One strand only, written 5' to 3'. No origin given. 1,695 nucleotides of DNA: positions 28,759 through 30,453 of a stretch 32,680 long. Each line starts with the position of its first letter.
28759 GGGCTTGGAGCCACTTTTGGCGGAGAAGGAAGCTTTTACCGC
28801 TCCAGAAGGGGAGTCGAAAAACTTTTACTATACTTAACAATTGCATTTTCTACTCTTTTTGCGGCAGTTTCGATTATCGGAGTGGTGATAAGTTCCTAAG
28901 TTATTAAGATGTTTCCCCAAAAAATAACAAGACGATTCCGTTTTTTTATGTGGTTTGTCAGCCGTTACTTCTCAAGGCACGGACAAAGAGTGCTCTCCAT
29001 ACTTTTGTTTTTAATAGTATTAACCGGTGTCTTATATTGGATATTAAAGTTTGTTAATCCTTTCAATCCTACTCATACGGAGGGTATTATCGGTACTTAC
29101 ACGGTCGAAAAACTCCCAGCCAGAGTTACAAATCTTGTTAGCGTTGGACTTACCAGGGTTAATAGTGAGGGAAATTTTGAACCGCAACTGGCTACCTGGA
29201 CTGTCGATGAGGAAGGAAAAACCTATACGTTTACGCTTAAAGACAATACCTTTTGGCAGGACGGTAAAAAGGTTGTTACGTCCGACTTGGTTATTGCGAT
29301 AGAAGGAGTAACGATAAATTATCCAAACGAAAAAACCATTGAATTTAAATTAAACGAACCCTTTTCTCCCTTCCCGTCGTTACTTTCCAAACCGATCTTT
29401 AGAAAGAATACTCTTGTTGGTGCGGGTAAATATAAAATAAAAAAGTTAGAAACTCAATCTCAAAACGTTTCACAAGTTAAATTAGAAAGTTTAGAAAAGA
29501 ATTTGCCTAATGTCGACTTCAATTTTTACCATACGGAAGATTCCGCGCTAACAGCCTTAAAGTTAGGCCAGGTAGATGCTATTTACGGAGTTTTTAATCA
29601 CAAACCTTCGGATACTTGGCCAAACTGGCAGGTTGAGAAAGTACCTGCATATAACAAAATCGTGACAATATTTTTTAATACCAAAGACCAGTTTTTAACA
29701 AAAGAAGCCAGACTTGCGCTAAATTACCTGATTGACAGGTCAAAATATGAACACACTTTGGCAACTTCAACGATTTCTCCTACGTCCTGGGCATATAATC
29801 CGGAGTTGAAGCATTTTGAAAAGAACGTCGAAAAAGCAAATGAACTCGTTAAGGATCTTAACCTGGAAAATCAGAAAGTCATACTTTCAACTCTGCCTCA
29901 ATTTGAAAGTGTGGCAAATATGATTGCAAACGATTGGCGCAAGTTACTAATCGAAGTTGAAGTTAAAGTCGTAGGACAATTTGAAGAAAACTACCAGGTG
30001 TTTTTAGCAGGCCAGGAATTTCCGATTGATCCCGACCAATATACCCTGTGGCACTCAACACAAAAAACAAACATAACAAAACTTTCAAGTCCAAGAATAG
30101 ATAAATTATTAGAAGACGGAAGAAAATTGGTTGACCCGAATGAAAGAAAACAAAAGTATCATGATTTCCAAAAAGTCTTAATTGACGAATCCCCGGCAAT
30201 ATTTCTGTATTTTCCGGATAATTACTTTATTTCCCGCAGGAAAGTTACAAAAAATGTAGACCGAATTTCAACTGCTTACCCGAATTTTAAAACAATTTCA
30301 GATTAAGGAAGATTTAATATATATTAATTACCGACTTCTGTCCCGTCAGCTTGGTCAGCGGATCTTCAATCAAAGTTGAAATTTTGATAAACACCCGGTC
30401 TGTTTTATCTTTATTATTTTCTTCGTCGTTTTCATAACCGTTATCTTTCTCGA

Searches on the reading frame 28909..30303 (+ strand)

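Call 54: search_protein_families(library=pfam, proteins=[window:28909-30303:+], max_evalue=0.00001)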
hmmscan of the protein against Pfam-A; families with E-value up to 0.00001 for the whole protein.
window:28909-30303:+ (465 aa): 1 family
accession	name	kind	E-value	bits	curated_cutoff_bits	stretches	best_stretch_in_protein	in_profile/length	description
PF00496.27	SBP_bac_5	-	8.4e-31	107.8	32.4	1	90-388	2-365/368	Bacterial extracellular solute-binding proteins, family 5 Middle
